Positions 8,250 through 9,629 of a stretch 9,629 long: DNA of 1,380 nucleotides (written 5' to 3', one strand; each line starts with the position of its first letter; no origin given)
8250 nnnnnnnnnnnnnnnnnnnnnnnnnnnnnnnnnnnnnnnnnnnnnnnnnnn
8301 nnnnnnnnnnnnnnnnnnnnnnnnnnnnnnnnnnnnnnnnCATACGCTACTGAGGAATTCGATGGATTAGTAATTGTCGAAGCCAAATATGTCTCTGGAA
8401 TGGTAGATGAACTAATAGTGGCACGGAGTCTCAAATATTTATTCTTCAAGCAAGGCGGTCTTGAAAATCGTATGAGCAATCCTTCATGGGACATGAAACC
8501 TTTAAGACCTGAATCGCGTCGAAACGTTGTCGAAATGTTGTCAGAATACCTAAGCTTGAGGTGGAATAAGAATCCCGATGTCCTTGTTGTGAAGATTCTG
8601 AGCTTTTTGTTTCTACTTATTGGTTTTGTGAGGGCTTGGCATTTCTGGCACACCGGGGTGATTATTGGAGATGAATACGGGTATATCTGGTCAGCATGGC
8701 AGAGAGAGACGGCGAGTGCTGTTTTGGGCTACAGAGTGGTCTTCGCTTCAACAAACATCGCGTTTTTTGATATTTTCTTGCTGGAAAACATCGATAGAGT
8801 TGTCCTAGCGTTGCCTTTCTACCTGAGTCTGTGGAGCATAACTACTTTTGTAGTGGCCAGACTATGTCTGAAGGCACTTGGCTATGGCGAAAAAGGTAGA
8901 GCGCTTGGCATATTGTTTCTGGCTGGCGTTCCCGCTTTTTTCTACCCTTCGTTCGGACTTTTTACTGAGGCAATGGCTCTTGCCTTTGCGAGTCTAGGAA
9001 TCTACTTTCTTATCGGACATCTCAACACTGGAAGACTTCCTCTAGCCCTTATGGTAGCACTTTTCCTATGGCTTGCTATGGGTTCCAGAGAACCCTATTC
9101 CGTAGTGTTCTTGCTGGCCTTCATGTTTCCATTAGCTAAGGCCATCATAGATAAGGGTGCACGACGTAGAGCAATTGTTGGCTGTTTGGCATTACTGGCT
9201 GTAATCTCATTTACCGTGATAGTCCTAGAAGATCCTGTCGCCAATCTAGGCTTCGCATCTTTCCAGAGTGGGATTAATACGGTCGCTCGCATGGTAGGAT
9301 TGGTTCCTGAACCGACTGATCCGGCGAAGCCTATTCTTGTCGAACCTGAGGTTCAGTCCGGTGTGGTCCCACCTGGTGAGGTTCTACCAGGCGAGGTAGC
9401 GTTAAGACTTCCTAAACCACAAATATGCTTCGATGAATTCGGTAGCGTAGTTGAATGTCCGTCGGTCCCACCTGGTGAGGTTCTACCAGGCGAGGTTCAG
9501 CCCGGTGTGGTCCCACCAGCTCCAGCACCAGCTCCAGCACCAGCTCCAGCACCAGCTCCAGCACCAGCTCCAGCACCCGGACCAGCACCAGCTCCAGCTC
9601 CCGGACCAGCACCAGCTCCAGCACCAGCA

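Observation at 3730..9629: A lipid-phosphate-sugar synthase and a GT-C-like enzyme, with GT4 and double GT2, lie beside a sequon- and Ser/Thr-rich surface protein: a candidate self-contained surface-glycosylation module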

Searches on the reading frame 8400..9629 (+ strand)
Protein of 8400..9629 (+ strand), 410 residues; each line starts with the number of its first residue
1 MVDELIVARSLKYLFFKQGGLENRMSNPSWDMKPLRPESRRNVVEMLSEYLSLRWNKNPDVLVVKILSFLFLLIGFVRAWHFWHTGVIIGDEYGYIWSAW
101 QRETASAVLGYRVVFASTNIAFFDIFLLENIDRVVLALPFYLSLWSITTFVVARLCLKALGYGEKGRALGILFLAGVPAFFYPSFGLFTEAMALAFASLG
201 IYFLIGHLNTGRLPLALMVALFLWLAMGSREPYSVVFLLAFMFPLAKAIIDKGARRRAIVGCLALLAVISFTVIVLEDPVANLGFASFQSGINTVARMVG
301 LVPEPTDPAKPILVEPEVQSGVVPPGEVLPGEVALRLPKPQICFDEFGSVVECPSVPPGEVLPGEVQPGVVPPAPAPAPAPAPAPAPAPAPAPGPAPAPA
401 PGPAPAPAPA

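Call 4: search_protein_families(library=pfam, max_evalue=0.1, proteins=[window:8400-9629:+])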
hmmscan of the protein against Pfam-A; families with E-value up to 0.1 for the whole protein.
window:8400-9629:+ (410 aa): 1 family
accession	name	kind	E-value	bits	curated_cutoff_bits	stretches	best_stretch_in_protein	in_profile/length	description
PF08355.17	EF_assoc_1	-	0.093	12.8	29.1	0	137-162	19-44/72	EF hand associated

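Call 6: search_protein_families(library=ncbifam, max_evalue=0.1, proteins=[window:8400-9629:+])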
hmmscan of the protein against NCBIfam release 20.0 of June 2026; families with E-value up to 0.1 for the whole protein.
window:8400-9629:+ (410 aa): 0 families

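Call 15: predict_structure(protein=window:8400-9482:+)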
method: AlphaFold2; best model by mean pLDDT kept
length: 361 residues; sequences in the alignment: 1
mean_pLDDT: 47.5   pTM: 0.28
mean pLDDT of the five models: 47.5, 46.6, 44.2, 42.0, 41.8
residues with pLDDT >= 90: 0; 70-90: 0; 50-70: 123; < 50: 238
segments of 3 or more residues with pLDDT < 50: 1-36, 38-51, 59-61, 67-69, 71-161, 178-188, 231-233, 235-237, 270-277, 279-283, 307-325, 332-338, 357-361
pLDDT, mean of each block of 10 residues (from residue 1): 40 43 38 44 47 50 49 47 41 39 41 43 41 40 47 46 52 50 45 53 55 57 56 50 52 51 51 47 50 52 49 42 47 46 58 53 44
secondary structure, 60 per line:
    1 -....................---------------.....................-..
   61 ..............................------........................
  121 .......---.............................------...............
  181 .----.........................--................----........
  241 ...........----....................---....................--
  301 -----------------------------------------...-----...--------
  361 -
elements in order: H2-21 H37-57 H59-90 H97-127 H131-159 H166-181 H186-210 H213-228 H233-251 H256-275 H279-298 E342-344 E350-352

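Call 16: search_protein_representatives(protein=window:8400-9482:+)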
Query: 361 residues. Proteins with E-value up to 0.001 (for the whole library): 49; up to 1e-10: 25; up to 1e-30: 5. The best 49 are listed.
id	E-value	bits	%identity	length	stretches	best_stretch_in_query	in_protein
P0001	3.1e-53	197.8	48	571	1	63-288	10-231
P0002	1.3e-49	185.9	46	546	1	63-301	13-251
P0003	6.3e-44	167.1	42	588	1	53-281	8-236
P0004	1.1e-43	166.3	41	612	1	60-283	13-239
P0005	1.0e-38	150.0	41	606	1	60-304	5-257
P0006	4.2e-23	98.6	38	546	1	121-293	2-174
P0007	2.4e-20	89.6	36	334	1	70-288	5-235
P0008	1.8e-15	73.6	35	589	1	76-279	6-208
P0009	5.7e-15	71.9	38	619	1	67-240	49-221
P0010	1.6e-14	70.4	38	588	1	69-246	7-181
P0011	2.0e-14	70.1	36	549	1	72-243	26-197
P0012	2.5e-14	69.8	35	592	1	73-283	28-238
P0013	5.1e-14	68.8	33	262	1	63-258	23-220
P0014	9.5e-13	64.6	36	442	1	74-284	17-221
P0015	1.1e-12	64.4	29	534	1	74-275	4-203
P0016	3.2e-12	62.8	30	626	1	65-240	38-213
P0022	5.9e-12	62.0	38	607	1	61-256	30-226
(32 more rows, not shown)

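Call 22: search_protein_families(library=pfam, max_evalue=1, proteins=[P0001, P0002, P0003, P0004, P0005, P0006, P0008, P0009, P0010, P0011])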
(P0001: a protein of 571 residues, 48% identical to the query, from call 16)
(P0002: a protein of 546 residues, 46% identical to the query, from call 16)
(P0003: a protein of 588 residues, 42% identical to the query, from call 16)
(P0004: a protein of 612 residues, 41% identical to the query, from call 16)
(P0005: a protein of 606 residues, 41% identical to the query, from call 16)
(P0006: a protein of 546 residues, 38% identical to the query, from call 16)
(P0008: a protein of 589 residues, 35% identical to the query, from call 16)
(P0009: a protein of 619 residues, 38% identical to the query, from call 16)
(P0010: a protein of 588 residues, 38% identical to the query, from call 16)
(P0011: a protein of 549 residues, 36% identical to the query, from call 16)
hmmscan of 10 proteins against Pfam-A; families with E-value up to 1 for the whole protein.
P0001 (571 aa): 1 family
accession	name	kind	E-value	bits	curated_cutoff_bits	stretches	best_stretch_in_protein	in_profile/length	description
PF06679.17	DUF1180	-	0.049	14.5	27.7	1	203-316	4-106/167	Membrane protein FAM174-like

P0002 (546 aa): 0 families

P0003 (588 aa): 3 families
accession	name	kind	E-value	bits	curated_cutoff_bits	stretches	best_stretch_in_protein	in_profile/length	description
PF13231.12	PMT_2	-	0.0052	17.4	26.1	1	91-224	24-153/160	Dolichyl-phosphate-mannose-protein mannosyltransferase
PF01456.22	Mucin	-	0.081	13.4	34.7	1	259-308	43-93/143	Mucin-like glycoprotein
PF12129.13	PHTF1-2_N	-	0.65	10.1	25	0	83-129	73-117/156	Homeodomain containing protein PHTF1/2, N-terminal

P0004 (612 aa): 1 family
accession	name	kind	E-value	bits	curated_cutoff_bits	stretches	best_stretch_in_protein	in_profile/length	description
PF13301.11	DUF4079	-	0.0027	18.4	31.4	1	388-467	53-131/141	Protein of unknown function (DUF4079)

P0005 (606 aa): 1 family
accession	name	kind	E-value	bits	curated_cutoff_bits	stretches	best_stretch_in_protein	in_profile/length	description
PF01691.21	Adeno_E1B_19K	-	0.098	12.7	25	1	111-178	61-128/135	Adenovirus E1B 19K protein / small t-antigen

P0006 (546 aa): 1 family
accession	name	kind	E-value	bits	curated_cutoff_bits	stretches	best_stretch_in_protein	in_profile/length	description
PF13231.12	PMT_2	-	1e-06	29.5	26.1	1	18-150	23-155/160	Dolichyl-phosphate-mannose-protein mannosyltransferase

P0008 (589 aa): 1 family
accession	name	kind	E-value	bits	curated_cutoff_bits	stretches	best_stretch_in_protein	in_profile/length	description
PF03386.19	ENOD93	-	0.82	10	25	1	172-205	29-62/78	Early nodulin 93 ENOD93 protein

P0009 (619 aa): 0 families

P0010 (588 aa): 1 family
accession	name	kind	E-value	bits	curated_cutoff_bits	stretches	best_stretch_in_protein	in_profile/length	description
PF08219.16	TOM13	-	0.023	15.1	25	1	305-335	34-64/84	Outer membrane protein TOM13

P0011 (549 aa): 0 families

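Call 30: find_encoding_contigs(protein=P0001, flank=10000, max_places=3)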
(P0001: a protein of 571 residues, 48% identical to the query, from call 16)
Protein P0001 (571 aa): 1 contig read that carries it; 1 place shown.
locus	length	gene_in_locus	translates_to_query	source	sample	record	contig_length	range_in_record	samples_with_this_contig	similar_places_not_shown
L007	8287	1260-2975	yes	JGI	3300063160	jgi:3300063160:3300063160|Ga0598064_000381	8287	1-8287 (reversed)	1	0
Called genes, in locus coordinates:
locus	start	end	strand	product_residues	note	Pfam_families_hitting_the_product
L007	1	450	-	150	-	?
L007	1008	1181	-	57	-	-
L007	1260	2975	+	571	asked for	-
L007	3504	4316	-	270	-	PF01061:ABC2_membrane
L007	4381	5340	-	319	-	PF00005:ABC_tran, PF13304:AAA_21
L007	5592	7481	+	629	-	PF13522:GATase_6, PF13537:GATase_7, PF00733:Asn_synthase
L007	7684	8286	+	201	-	?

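Call 31: find_encoding_contigs(protein=P0003, flank=10000, max_places=3)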
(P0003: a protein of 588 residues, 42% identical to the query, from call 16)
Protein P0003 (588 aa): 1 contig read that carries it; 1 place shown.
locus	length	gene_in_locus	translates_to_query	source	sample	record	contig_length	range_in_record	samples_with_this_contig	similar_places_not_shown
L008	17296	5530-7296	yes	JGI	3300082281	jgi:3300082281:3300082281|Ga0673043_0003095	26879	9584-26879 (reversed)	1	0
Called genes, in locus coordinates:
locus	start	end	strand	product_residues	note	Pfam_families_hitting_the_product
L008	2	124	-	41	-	?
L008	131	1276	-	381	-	PF14306:PUA_2, PF01747:ATP-sulfurylase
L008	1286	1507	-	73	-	-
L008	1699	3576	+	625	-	PF13522:GATase_6, PF13537:GATase_7, PF00733:Asn_synthase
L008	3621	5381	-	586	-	PF00535:Glycos_transf_2, PF10111:Glyco_tranf_2_2, PF13641:Glyco_tranf_2_3, PF13632:Glyco_trans_2_3 (faint), PF00535:Glycos_transf_2, PF13641:Glyco_tranf_2_3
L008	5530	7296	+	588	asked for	-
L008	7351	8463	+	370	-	PF13439:Glyco_transf_4, PF20706:GT4-conflict, PF00534:Glycos_transf_1, PF13692:Glyco_trans_1_4, PF13524:Glyco_trans_1_2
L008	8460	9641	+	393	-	PF13439:Glyco_transf_4, PF13579:Glyco_trans_4_4, PF20706:GT4-conflict, PF00534:Glycos_transf_1, PF13692:Glyco_trans_1_4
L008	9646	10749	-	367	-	PF13439:Glyco_transf_4, PF13692:Glyco_trans_1_4, PF00534:Glycos_transf_1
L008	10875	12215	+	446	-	PF00083:Sugar_tr, PF07690:MFS_1, PF00083:Sugar_tr (weak), PF07690:MFS_1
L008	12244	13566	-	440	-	-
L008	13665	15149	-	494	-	-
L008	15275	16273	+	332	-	PF13379:NMT1_2 (faint), PF09084:NMT1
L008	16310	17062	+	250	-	PF00005:ABC_tran, PF13304:AAA_21 (faint)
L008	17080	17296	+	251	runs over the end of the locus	PF00528:BPD_transp_1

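Call 32: predict_structure(alignment_id=A2)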
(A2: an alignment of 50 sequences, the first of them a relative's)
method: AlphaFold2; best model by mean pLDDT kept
length: 571 residues; sequences in the alignment: 50
mean_pLDDT: 89.0   pTM: 0.89
mean pLDDT of the five models: 89.0, 88.1, 87.8, 87.6, 87.3
residues with pLDDT >= 90: 422; 70-90: 94; 50-70: 16; < 50: 39
segments of 3 or more residues with pLDDT < 50: 1-4, 243-250, 252-257, 259-278
pLDDT, mean of each block of 10 residues (from residue 1): 66 97 96 93 97 87 97 97 98 98 97 96 96 96 98 96 97 95 95 96 97 88 80 81 50 48 45 48 74 95 94 97 96 96 91 95 94 94 96 97 96 94 93 94 89 87 94 95 92 96 91 95 90 90 80 72 86 73
secondary structure, 60 per line:
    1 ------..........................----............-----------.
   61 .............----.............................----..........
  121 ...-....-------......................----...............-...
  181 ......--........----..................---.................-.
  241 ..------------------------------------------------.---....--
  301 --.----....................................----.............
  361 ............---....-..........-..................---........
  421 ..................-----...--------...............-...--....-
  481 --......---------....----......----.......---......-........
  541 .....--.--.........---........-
elements in order: H7-32 H37-48 H60-73 H78-106 H111-123 H125-128 H136-157 H162-176 H178-186 H189-196 H201-218 H222-238 H295-298 H308-343 H348-372 H376-379 H381-390 H392-409 H413-438 H455-469 E476-479 H483-488 E498-501 H506-511 E516-522 H526-531 H533-545 E551-559 E563-570

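Call 33: find_encoding_contigs(protein=P0004, flank=10000, max_places=3)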
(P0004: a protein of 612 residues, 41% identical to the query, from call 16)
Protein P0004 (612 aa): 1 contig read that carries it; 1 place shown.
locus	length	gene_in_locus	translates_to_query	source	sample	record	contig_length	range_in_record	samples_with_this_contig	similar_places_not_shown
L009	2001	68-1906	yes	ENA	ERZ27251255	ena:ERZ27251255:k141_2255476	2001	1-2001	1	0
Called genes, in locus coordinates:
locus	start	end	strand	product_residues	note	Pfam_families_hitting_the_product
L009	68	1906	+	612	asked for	-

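Call 34: find_encoding_contigs(protein=P0005, flank=10000, max_places=3)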
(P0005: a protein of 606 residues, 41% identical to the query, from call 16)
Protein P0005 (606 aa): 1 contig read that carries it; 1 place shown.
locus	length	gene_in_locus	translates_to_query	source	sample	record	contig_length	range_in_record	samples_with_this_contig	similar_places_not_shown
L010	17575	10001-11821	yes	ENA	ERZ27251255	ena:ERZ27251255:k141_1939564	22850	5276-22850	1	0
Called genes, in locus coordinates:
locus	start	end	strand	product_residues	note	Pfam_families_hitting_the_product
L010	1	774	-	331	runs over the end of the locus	PF20706:GT4-conflict (faint), PF13439:Glyco_transf_4, PF13579:Glyco_trans_4_4, PF00534:Glycos_transf_1, PF13692:Glyco_trans_1_4, PF13524:Glyco_trans_1_2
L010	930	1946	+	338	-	PF02779:Transket_pyr, PF02780:Transketolase_C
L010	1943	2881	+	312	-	PF00676:E1_dh, PF02775:TPP_enzyme_C (weak), PF13292:DXP_synthase_N (faint)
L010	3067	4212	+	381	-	PF13439:Glyco_transf_4 (faint), PF00534:Glycos_transf_1, PF13692:Glyco_trans_1_4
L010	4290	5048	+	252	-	PF05401:NodS (weak), PF13489:Methyltransf_23, PF13847:Methyltransf_31, PF08241:Methyltransf_11, PF08242:Methyltransf_12, PF13649:Methyltransf_25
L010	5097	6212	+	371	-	PF00155:Aminotran_1_2, PF00266:Aminotran_5 (weak), PF01041:DegT_DnrJ_EryC1, PF01212:Beta_elim_lyase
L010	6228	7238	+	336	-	PF01073:3Beta_HSD, PF01370:Epimerase, PF02719:Polysacc_synt_2, PF04321:RmlD_sub_bind, PF16363:GDP_Man_Dehyd, PF13460:NAD_binding_10 (weak), PF07993:NAD_binding_4 (weak)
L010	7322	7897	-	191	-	PF01209:Ubie_methyltran, PF13489:Methyltransf_23, PF13847:Methyltransf_31, PF08241:Methyltransf_11, PF08242:Methyltransf_12, PF13649:Methyltransf_25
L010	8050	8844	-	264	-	PF00535:Glycos_transf_2, PF10111:Glyco_tranf_2_2 (faint), PF13641:Glyco_tranf_2_3, PF02709:Glyco_transf_7C (weak)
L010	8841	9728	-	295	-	PF00535:Glycos_transf_2, PF10111:Glyco_tranf_2_2, PF13641:Glyco_tranf_2_3, PF13632:Glyco_trans_2_3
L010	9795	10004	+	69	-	-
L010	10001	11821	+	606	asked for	-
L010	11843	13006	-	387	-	PF13439:Glyco_transf_4, PF13579:Glyco_trans_4_4, PF20706:GT4-conflict, PF00534:Glycos_transf_1, PF13692:Glyco_trans_1_4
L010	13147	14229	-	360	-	PF00534:Glycos_transf_1, PF13692:Glyco_trans_1_4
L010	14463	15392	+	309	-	PF01073:3Beta_HSD, PF01370:Epimerase, PF02719:Polysacc_synt_2, PF04321:RmlD_sub_bind, PF13460:NAD_binding_10, PF16363:GDP_Man_Dehyd, PF07993:NAD_binding_4 (weak)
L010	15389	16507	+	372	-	PF00155:Aminotran_1_2, PF01041:DegT_DnrJ_EryC1, PF01053:Cys_Met_Meta_PP (faint), PF01212:Beta_elim_lyase (weak)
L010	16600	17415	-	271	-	PF01209:Ubie_methyltran, PF02353:CMAS (weak), PF13489:Methyltransf_23 (weak), PF05175:MTS (weak), PF08241:Methyltransf_11, PF08242:Methyltransf_12, PF13649:Methyltransf_25, PF13847:Methyltransf_31, +2 more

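Call 37: fold_search(model_id=the predicted structure, library=pdb)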
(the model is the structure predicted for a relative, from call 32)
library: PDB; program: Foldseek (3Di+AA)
matches with E <= 10: 164; with E <= 0.001: 14
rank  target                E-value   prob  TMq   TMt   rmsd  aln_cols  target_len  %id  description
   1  7oci_F                1.2e-06  1.00  0.42  0.38  12.0       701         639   11  Cryo-EM structure of yeast Ost6p containing oligosaccharyltransferase complex (released 2022-02-16)
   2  8age_A                1.8e-06  1.00  0.41  0.38  12.6       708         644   11  Structure of yeast oligosaccharylransferase complex with acceptor peptide bound (released 2022-12-07)
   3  6s7o_A                2.3e-06  1.00  0.39  0.35  14.4       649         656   13  Cryo-EM structure of human oligosaccharyltransferase complex OST-A (released 2019-12-18)
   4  8agb_A                3.7e-06  1.00  0.43  0.39  13.7       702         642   12  Structure of yeast oligosaccharylransferase complex with lipid-linked oligosaccharide bound (released 2022-12-07)
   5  6ezn_F                1.7e-05  1.00  0.42  0.38  15.1       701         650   12  Cryo-EM structure of the yeast oligosaccharyltransferase (OST) complex (released 2018-01-17)
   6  9s6t_A                2.1e-05  1.00  0.35  0.39  11.7       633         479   12  Ternary cryo-EM structure of chicken ALG12 with Dol25-PP-GlcNAc2Man7, Dol25-P-Man, and Fab (released 2026-03-18)
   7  8b6l_I                3.4e-05  1.00  0.38  0.33  14.6       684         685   12  Subtomogram average of the human Sec61-TRAP-OSTA-translocon (released 2022-12-07)
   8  8pn9_A                6.9e-05  1.00  0.40  0.36  16.8       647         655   13  Structure of human oligosaccharyltransferase OST-A complex bound to NGI-1 (released 2024-05-08)
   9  9n9j_I                9.7e-05  1.00  0.37  0.31  16.0       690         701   13  Structure of a GRP94 folding intermediate engaged with a CCDC134- and FKBP11-bound secretory translocon (released 2025-11-19)
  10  5ogl_A                1.1e-04  1.00  0.42  0.35  14.6       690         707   13  Structure of bacterial oligosaccharyltransferase PglB in complex with an acceptor peptide and an lipid-linked oligosac (released 2017-10-25)
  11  6gxc_A                1.4e-04  1.00  0.44  0.37  14.3       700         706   12  Bacterial oligosaccharyltransferase PglB in complex with an inhibitory peptide and a reactive lipid-linked oligosaccha (released 2018-11-14)
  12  3rce_A                1.9e-04  1.00  0.40  0.34  14.7       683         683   12  Bacterial oligosaccharyltransferase PglB (released 2011-06-15)
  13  6ftg_5                5.7e-04  1.00  0.40  0.37  12.3       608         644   11  Subtomogram average of OST-containing ribosome-translocon complexes from canine rough microsomal membranes (released 2018-03-21)
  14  5f15                  9.5e-04  1.00  0.35  0.36  13.7       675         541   14  Crystal Structure of ArnT from Cupriavidus metallidurans bound to Undecaprenyl phosphate (released 2016-02-17)
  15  9i5k_A                1.6e-02  1.00  0.38  0.43  11.0       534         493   12  Structure of the Chaetomium thermophilum Pmt4 homodimer (C2 symmetry) (released 2025-12-24)
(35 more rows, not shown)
